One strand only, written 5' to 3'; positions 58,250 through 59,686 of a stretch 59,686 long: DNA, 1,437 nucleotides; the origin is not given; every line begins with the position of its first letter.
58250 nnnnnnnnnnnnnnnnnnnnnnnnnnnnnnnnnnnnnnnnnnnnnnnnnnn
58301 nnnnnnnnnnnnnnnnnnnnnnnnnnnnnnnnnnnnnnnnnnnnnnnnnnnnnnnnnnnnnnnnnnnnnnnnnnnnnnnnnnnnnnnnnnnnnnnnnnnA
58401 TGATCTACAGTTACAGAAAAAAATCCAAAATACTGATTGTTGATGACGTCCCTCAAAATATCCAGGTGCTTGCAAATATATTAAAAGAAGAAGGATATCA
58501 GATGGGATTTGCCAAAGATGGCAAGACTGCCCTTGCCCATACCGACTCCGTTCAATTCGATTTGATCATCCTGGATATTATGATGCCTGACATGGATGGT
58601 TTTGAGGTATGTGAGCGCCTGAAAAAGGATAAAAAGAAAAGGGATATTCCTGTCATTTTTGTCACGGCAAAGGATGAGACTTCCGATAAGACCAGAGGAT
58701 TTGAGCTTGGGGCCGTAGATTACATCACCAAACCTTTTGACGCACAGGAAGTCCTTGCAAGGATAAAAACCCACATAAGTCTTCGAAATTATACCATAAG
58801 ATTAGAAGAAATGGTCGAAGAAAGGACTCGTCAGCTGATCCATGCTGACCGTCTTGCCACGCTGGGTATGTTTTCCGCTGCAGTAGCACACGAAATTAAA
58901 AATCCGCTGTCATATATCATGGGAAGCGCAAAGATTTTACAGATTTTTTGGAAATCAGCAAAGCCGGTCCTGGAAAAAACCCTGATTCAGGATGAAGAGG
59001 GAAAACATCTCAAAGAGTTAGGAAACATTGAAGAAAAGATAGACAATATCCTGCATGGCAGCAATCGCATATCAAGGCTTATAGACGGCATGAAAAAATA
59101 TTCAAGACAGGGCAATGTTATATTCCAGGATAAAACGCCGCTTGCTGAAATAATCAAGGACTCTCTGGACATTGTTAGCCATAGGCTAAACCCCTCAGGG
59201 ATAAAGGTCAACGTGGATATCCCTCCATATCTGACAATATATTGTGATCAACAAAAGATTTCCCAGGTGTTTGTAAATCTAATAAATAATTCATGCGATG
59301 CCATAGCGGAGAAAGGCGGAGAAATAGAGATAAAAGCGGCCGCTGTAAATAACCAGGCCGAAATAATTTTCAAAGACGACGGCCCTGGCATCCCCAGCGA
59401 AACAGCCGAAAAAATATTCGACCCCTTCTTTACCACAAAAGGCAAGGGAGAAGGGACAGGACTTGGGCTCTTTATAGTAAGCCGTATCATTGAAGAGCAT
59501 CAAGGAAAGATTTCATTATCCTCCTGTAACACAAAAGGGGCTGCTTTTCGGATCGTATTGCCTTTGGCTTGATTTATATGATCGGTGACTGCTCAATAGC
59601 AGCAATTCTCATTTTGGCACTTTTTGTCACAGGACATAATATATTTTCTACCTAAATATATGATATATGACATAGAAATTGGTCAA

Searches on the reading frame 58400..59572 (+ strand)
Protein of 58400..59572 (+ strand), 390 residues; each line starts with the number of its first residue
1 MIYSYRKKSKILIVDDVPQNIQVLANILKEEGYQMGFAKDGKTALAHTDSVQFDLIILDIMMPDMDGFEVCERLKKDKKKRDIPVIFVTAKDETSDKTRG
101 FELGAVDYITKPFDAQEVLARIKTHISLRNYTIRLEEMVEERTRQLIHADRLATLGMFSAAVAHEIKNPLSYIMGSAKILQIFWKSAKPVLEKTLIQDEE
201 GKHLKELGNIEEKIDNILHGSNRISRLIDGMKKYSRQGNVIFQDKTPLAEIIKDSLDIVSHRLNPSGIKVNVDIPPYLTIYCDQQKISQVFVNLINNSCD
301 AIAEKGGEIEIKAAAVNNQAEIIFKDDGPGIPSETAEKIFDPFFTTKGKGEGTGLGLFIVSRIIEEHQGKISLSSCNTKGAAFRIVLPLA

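Call 16: search_protein_families(library=pfam, proteins=[window:58400-59572:+], max_evalue=0.001)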
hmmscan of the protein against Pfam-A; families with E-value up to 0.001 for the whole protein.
window:58400-59572:+ (390 aa): 5 families
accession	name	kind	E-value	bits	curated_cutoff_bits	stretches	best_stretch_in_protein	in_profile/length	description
PF00072.30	Response_reg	-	2.5e-33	115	30.2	1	11-123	1-111/111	Response regulator receiver domain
PF02518.31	HATPase_c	-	2.7e-25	89.4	26.4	1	283-389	2-109/111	Histidine kinase-, DNA gyrase B-, and HSP90-like ATPase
PF00512.31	HisKA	-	4.8e-09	36.6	26.9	1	156-237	3-63/66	His Kinase A (phospho-acceptor) domain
PF14501.12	HATPase_c_5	-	5.4e-06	26.7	22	1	284-377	3-92/102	GHKL domain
PF13589.12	HATPase_c_3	-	7e-05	23.3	25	1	289-341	5-55/137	Histidine kinase-, DNA gyrase B-, and HSP90-like ATPase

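Call 17: search_protein_families(library=ncbifam, proteins=[window:58400-59572:+], max_evalue=0.001)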
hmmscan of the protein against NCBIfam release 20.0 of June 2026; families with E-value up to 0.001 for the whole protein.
window:58400-59572:+ (390 aa): 157 families (the best 25 are shown)
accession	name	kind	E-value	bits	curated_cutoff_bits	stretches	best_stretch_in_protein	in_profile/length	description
NF008468.0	PRK11360.1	equivalog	3.7e-49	167.6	646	1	142-389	383-608/616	two-component system sensor histidine kinase AtoS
NF052574.1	HisKinEspCMyxo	equivalog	8.4e-49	166.4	1200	2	143-390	405-638/785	serine histidine kinase EspC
NF011874.0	PRK15347.1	equivalog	2.1e-45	155.2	852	2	10-121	692-805/921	two component system sensor kinase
NF007688.0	PRK10364.1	equivalog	3.8e-42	144.6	479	1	139-389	224-451/460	two-component system sensor histidine kinase ZraS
NF046026.1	HisKinCckACaul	equivalog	7.8e-42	143.2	1000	2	212-389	339-532/678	cell cycle histidine kinase CckA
NF041880.1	EPS_EpsF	equivalog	1.1e-41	142.9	900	2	14-145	1-136/492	response regulator EpsF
TIGR02956.1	TMAO_torS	equivalog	1.6e-41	142.4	676.5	2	157-389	466-682/967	TMAO reductase system sensor histidine kinase/response regulator TorS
NF007135.0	PRK09581.1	equivalog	2.9e-40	138.4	474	1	9-136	3-130/457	PleD family two-component system response regulator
NF052573.1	HisKinEspAMyxo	equivalog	2e-39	135.2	1400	2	144-387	373-609/755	serine histidine kinase EspA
NF008302.0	PRK11091.1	equivalog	5.1e-39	134.1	838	2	8-141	525-658/779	aerobic respiration two-component sensor histidine kinase ArcB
NF008318.0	PRK11107.1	equivalog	1.6e-38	132.4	890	2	6-134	665-793/920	two-component sensor histidine kinase BarA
NF038297.2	hybrid_HK_HrmK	equivalog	1.9e-38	132.5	725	2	119-389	205-457/607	hybrid histidine kinase/response regulator HrmK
NF038348.1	T2SS_HK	subfamily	8.4e-37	126.8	450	1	134-389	306-573/574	histidine kinase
NF008099.0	PRK10841.1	equivalog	9.1e-37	126.3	920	2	9-119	825-933/949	two-component system sensor histidine kinase RcsC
NF047465.1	hybrid_HK_LvrA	exception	5.1e-36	124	1200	2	139-389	188-422/819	hybrid histidine kinase/response regulator LvrA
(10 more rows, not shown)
